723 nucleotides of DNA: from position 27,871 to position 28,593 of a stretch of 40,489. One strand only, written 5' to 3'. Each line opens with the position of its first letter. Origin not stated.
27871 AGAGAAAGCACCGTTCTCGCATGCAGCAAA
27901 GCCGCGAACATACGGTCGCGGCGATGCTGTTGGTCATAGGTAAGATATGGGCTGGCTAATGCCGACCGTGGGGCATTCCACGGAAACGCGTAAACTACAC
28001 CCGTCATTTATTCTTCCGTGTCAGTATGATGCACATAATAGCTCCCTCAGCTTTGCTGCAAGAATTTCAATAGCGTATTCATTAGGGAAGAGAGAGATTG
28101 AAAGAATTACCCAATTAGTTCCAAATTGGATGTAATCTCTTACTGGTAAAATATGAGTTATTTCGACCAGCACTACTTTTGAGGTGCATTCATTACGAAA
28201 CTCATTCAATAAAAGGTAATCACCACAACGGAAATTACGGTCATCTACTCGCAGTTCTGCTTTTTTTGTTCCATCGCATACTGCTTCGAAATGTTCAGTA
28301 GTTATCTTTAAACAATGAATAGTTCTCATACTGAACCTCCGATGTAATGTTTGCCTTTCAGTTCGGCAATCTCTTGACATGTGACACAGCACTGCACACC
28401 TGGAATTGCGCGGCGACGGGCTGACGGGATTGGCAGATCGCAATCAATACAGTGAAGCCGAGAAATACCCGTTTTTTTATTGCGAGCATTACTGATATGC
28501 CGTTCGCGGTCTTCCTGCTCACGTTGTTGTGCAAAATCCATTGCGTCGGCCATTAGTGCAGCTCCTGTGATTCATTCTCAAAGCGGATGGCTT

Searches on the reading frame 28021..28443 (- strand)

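Call 65: search_protein_families(library=pfam, proteins=[window:28021-28443:-], max_evalue=0.01)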
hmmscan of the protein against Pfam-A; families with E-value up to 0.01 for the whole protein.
window:28021-28443:- (140 aa): 2 families
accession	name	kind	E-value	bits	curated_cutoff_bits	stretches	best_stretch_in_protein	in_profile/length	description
PF12961.13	DUF3850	-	3.1e-16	59.8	22.9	1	42-116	1-77/77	Domain of unknown function (DUF3850)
PF04266.20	ASCH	-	1.4e-05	26.2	21.2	1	46-104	2-61/103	ASCH domain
